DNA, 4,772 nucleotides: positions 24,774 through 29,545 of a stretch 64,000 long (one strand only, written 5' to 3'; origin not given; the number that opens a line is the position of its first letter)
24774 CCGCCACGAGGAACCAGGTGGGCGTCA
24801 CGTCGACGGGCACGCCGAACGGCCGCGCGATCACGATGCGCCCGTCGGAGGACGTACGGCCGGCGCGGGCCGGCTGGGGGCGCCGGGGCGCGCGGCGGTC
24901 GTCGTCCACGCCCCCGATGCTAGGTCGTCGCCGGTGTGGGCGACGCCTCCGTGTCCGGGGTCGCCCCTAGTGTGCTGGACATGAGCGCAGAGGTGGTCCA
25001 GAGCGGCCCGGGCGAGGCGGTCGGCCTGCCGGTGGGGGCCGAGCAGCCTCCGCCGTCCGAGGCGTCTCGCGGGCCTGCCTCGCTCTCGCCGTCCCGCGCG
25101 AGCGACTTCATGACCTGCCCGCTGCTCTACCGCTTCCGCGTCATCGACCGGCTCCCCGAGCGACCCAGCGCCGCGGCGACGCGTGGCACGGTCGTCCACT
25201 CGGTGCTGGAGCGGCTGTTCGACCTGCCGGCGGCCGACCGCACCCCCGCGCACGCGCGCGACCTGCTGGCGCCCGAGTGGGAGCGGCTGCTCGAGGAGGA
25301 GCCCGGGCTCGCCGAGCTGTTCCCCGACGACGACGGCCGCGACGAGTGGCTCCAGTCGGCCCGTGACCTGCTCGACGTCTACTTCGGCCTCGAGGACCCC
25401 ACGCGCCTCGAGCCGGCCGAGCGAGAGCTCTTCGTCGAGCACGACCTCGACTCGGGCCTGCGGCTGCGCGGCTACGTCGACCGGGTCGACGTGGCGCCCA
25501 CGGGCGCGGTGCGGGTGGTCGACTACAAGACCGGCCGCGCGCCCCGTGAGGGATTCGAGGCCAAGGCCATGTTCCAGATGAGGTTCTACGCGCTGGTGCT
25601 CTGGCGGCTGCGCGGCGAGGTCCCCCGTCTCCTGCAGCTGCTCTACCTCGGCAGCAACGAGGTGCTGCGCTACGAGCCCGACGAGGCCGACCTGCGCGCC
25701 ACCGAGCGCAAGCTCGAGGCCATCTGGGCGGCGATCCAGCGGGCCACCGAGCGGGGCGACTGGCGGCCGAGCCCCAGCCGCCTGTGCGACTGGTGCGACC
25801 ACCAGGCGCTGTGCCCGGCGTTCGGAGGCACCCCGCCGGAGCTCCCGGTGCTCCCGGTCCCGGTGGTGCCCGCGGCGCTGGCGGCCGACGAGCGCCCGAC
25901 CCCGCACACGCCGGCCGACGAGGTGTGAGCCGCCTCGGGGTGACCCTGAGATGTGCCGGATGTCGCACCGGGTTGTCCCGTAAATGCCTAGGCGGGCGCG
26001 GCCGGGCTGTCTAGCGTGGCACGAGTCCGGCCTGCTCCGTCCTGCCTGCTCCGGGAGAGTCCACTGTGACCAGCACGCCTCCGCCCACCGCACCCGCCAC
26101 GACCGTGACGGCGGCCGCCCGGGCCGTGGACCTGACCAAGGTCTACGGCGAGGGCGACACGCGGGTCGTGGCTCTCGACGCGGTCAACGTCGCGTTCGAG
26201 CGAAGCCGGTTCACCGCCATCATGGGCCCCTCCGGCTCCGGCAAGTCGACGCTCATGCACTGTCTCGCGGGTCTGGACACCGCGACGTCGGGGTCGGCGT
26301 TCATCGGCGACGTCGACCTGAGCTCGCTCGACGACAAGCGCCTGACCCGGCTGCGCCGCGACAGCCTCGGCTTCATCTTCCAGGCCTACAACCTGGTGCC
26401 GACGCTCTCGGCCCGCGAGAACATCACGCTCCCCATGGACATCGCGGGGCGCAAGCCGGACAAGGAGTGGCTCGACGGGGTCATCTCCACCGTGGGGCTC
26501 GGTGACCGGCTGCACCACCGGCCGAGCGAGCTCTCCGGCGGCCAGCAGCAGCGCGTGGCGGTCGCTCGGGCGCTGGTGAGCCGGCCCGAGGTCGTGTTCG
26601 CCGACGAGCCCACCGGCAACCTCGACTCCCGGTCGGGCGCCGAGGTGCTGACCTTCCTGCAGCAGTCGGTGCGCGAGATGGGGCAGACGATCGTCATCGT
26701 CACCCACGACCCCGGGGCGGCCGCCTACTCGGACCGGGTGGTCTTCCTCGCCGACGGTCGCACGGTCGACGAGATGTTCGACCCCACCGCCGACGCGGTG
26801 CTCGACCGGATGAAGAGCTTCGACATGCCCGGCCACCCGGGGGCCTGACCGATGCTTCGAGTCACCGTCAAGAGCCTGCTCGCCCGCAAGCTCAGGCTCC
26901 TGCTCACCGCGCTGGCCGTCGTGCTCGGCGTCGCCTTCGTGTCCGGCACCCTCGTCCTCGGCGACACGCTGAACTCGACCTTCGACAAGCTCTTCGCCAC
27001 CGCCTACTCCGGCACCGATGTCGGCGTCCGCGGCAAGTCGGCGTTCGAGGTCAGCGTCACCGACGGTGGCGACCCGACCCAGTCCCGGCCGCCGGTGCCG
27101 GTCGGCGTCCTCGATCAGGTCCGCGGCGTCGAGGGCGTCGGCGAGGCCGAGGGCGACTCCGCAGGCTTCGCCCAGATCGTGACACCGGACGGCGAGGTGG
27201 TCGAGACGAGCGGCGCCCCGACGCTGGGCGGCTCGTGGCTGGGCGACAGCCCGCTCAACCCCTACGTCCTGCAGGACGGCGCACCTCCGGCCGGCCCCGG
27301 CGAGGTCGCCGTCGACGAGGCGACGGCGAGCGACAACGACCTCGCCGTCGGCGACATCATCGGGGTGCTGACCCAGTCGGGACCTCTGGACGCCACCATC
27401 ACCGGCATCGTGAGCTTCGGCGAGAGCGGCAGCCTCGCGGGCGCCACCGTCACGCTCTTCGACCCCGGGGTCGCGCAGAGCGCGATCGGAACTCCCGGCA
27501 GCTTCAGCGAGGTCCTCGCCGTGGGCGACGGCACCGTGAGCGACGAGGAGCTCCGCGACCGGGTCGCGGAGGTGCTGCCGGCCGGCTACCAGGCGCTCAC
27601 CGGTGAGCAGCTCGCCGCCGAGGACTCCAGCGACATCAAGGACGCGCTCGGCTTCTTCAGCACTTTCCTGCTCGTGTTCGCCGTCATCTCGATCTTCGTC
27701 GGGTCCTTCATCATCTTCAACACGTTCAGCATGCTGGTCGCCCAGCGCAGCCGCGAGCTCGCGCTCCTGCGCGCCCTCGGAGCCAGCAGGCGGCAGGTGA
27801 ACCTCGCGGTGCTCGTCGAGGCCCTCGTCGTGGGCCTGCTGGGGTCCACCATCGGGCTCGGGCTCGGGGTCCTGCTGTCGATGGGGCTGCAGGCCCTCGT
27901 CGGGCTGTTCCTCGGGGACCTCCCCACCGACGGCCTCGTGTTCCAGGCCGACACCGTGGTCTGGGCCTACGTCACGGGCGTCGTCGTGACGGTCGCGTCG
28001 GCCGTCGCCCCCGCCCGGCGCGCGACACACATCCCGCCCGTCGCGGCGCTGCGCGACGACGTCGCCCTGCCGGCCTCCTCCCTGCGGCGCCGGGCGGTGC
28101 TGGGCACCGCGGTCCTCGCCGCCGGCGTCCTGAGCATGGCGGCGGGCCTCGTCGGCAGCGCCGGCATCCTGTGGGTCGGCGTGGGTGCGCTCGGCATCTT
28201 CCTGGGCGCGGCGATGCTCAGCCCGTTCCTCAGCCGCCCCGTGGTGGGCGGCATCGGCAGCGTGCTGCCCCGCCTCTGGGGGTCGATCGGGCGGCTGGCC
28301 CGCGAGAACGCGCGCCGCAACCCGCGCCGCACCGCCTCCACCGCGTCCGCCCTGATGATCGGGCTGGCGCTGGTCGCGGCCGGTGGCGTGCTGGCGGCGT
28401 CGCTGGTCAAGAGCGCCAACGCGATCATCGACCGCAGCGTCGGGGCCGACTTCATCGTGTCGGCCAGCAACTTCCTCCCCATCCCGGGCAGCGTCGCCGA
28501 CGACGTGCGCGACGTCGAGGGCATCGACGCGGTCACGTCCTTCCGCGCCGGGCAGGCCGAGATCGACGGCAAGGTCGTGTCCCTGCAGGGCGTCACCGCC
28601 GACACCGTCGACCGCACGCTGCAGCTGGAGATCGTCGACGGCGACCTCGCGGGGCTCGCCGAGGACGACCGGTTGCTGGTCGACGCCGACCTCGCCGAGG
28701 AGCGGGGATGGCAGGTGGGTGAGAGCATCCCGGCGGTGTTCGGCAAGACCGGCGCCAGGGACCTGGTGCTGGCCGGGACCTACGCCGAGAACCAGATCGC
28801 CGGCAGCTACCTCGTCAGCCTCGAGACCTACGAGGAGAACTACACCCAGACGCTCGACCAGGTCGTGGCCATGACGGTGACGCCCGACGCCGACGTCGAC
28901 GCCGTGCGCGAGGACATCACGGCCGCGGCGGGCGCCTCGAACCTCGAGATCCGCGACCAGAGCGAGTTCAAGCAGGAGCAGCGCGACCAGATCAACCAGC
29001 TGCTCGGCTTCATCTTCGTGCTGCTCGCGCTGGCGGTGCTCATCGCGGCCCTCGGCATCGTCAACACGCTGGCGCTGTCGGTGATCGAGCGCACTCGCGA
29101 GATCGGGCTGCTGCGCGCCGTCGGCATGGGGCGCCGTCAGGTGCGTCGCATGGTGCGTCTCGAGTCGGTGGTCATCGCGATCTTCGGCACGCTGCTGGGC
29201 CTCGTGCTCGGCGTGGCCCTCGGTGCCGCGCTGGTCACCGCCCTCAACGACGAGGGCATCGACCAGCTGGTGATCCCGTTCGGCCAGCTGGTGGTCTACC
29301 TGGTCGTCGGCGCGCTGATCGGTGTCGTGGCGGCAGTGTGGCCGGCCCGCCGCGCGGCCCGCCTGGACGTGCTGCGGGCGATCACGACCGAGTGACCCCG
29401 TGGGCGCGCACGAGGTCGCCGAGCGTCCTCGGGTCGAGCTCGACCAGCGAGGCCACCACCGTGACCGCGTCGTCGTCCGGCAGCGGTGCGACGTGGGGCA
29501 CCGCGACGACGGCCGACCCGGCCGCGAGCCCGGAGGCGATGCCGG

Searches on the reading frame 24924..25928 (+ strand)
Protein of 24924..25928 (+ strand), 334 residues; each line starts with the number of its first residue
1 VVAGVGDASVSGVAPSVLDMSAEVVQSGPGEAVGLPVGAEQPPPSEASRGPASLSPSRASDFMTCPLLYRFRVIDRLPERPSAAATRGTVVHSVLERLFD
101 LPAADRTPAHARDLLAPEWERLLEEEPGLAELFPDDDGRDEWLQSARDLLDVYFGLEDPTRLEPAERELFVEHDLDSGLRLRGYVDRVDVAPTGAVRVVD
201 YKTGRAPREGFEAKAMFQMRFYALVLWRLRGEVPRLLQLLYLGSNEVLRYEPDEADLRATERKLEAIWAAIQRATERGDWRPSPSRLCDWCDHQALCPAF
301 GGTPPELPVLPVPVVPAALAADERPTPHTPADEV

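Call 26: search_protein_families(library=pfam, proteins=[window:24924-25928:+], max_evalue=0.00001)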
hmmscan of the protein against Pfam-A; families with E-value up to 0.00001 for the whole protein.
window:24924-25928:+ (334 aa): 2 families
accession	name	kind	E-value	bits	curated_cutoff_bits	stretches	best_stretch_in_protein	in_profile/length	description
PF12705.13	PDDEXK_1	-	1.1e-40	140.6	22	1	53-298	1-247/247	PD-(D/E)XK nuclease superfamily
PF10926.14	DUF2800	-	4.4e-06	26.6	21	1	52-224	2-158/368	Protein of unknown function (DUF2800)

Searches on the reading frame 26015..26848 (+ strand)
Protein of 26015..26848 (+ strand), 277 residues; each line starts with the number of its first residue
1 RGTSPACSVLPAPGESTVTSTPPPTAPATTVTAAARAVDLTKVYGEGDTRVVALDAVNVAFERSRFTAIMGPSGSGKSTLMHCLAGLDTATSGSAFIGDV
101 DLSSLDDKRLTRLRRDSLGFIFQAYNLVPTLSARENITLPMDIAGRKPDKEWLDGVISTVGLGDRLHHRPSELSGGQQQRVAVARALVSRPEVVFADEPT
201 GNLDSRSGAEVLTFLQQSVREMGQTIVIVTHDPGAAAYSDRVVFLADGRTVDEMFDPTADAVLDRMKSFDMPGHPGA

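Call 26: search_protein_families(library=pfam, proteins=[window:26015-26848:+], max_evalue=0.00001)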
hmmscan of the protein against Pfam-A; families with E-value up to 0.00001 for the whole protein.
window:26015-26848:+ (277 aa): 3 families
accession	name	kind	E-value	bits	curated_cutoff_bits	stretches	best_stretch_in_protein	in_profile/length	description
PF00005.33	ABC_tran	-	2.2e-31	109.7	25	1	54-200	1-136/137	ABC transporter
PF13304.12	AAA_21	-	2.9e-06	28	27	0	66-107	1-45/304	AAA domain, putative AbiEii toxin, Type IV TA system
PF02463.25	SMC_N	-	5.9e-06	26.3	40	0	63-84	23-44/220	RecF/RecN/SMC N terminal domain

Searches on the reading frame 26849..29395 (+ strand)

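Call 26: search_protein_families(library=pfam, proteins=[window:26849-29395:+], max_evalue=0.00001)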
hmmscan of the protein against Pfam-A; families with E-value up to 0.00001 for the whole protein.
window:26849-29395:+ (848 aa): 2 families
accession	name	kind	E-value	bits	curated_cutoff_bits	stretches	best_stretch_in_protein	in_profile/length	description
PF02687.27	FtsX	-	8.2e-38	129.6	25.5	2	724-840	2-119/120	FtsX-like permease C-terminal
PF12704.14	MacB_PCD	-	2.8e-14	54.3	27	2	18-205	2-172/207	MacB-like periplasmic core domain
